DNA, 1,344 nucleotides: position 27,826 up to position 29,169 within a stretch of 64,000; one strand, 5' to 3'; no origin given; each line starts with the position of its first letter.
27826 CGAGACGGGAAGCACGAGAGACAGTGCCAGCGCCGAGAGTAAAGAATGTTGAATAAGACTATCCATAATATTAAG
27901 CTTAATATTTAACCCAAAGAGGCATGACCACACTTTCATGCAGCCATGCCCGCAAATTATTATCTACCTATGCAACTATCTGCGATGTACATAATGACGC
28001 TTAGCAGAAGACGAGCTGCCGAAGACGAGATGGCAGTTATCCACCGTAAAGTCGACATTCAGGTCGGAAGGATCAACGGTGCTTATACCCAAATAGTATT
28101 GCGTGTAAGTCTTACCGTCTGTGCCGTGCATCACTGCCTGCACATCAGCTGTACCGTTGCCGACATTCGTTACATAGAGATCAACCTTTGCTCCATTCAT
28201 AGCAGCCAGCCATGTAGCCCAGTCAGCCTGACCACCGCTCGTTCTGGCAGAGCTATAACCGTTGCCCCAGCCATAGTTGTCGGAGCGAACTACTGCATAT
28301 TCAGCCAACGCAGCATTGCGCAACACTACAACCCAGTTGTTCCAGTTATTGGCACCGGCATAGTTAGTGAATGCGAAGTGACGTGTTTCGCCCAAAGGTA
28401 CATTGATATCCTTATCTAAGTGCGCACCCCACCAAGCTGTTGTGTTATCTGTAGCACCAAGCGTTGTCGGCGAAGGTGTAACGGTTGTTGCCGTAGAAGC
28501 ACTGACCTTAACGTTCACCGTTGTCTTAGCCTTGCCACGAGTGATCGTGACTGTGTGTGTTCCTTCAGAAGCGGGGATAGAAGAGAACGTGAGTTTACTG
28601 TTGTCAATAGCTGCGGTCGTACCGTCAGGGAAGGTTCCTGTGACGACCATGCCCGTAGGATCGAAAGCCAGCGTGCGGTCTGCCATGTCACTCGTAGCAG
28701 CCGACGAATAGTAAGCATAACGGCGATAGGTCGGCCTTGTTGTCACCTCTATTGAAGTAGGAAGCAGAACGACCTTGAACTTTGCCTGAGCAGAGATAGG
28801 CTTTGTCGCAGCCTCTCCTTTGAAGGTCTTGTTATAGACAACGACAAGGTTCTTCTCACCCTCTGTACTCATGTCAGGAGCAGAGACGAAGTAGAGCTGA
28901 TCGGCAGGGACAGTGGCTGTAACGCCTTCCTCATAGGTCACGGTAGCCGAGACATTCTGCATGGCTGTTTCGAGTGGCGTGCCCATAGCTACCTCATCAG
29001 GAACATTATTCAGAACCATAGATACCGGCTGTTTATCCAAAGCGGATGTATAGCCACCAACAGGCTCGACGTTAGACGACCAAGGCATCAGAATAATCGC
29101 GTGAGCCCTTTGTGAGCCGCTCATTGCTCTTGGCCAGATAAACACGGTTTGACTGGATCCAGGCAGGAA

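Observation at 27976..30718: Arabinan locus with its importer deleted: susC fused out of frame to a downstream gene and susD absent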

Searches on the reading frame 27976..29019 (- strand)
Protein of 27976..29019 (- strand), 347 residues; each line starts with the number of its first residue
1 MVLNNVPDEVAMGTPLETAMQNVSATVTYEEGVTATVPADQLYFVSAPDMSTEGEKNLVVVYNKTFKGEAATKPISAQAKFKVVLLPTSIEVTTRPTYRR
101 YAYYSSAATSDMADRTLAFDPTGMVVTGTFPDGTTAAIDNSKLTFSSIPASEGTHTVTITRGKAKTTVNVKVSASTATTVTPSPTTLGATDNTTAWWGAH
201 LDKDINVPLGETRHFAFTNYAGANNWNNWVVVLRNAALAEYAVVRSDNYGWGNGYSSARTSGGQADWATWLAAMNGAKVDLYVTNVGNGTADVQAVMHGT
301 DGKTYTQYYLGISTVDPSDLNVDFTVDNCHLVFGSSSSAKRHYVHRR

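Call 36: list_cluster_members(proteins=[P0036, P0037, window:27976-29019:-])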
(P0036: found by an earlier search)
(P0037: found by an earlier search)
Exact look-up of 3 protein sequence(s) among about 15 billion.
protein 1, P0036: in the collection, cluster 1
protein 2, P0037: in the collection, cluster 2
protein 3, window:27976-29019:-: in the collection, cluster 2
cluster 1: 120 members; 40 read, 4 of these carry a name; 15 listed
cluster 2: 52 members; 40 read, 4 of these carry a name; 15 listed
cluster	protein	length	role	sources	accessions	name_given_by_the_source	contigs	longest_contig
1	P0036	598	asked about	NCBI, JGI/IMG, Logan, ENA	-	hypothetical protein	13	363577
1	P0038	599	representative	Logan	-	-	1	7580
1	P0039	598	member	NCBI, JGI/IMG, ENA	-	hypothetical protein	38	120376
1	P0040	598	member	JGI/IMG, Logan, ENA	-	starch-binding outer membrane protein, SusD/RagB family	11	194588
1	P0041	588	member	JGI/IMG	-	hypothetical protein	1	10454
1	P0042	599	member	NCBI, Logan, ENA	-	-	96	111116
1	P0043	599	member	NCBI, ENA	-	-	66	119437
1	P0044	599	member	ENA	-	-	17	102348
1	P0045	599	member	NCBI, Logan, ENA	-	-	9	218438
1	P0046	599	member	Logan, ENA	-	-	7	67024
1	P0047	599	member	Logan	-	-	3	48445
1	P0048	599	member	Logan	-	-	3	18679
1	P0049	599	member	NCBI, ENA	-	-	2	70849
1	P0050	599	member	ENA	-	-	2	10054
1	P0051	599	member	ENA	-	-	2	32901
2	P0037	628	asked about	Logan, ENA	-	-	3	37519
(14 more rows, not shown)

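Call 37: find_encoding_contigs(protein=P0036, flank=7000, max_places=8)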
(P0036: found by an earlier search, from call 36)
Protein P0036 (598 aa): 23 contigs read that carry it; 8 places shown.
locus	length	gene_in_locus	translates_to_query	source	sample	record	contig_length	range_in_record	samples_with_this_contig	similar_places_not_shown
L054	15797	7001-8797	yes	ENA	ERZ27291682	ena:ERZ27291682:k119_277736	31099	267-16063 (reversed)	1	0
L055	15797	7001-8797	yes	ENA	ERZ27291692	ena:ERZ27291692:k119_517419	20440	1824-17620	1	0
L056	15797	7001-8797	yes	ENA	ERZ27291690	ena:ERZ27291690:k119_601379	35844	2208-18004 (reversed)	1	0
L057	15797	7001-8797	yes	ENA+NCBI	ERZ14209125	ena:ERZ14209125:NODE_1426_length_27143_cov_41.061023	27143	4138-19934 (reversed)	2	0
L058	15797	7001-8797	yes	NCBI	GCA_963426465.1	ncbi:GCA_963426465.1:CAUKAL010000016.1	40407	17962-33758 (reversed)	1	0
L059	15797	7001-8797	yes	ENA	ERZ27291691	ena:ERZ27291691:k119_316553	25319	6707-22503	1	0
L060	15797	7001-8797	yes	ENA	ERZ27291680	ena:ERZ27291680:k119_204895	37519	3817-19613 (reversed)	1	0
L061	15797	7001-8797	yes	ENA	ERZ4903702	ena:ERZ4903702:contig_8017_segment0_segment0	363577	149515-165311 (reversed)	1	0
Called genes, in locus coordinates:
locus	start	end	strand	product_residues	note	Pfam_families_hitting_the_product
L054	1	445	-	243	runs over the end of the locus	PF00702:Hydrolase, PF13419:HAD_2 (faint)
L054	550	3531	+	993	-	PF07494:Reg_prop (faint), PF07495:Y_Y_Y, PF12833:HTH_18, PF00165:HTH_AraC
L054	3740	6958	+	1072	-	PF13620:CarboxypepD_reg, PF13715:CarbopepD_reg_2, PF07715:Plug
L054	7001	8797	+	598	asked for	PF14322:SusD-like_3, PF07980:SusD_RagB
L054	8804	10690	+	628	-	-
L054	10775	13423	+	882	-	PF04616:Glyco_hydro_43, PF16369:GH43_C, PF20578:aBig_2 (faint)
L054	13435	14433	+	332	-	PF04616:Glyco_hydro_43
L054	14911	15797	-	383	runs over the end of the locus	?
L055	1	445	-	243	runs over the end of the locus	PF00702:Hydrolase, PF13419:HAD_2 (faint)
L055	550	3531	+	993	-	PF07494:Reg_prop (faint), PF07495:Y_Y_Y, PF12833:HTH_18, PF00165:HTH_AraC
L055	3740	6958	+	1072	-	PF13620:CarboxypepD_reg, PF13715:CarbopepD_reg_2, PF07715:Plug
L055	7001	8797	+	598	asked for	PF14322:SusD-like_3, PF07980:SusD_RagB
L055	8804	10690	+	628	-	-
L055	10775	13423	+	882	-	PF04616:Glyco_hydro_43, PF16369:GH43_C, PF20578:aBig_2 (faint)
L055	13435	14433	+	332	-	PF04616:Glyco_hydro_43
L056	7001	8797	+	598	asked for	PF14322:SusD-like_3, PF07980:SusD_RagB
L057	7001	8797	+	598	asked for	PF14322:SusD-like_3, PF07980:SusD_RagB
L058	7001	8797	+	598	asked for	PF14322:SusD-like_3, PF07980:SusD_RagB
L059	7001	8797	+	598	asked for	PF14322:SusD-like_3, PF07980:SusD_RagB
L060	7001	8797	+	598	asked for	PF14322:SusD-like_3, PF07980:SusD_RagB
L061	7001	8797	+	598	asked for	PF14322:SusD-like_3, PF07980:SusD_RagB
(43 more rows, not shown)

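Call 42: search_protein_families(library=pfam, proteins=[P0037, P0036], max_evalue=1)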
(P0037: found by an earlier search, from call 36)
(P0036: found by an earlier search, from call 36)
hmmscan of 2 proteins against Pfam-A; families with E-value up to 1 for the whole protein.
P0037 (628 aa): 2 families
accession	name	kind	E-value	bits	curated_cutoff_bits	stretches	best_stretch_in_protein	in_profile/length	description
PF07523.18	Big_3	-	0.00028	21.5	21.2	1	400-453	14-68/68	Bacterial Ig-like domain (group 3)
PF04773.18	FecR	-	0.054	14.4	24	0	182-225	27-71/97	FecR protein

P0036 (598 aa): 3 families
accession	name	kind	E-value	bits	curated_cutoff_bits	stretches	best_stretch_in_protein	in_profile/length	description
PF07980.17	SusD_RagB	-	8e-52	177.2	23.1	1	276-570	2-294/297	SusD family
PF14322.12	SusD-like_3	-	3.4e-22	80.1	27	1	24-230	3-189/191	Starch-binding associating with outer membrane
PF14559.12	TPR_19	-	0.034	14.9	25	1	195-248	5-52/68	Tetratricopeptide repeat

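Call 43: search_protein_families(library=ncbifam, proteins=[P0037, P0036], max_evalue=1)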
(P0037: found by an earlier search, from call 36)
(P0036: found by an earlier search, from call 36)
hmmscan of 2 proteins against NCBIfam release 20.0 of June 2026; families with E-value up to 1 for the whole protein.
P0037 (628 aa): 1 family
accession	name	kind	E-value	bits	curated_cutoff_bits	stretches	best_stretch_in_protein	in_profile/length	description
NF053582.1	motif_MiiA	domain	0.87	9.3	24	1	305-323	8-26/27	MiiA motif-containing surface protein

P0036 (598 aa): 1 family
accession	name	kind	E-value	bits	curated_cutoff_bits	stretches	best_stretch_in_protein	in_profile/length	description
NF033071.0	SusD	exception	5.9e-15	54.5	725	2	383-500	403-514/558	starch-binding outer membrane lipoprotein SusD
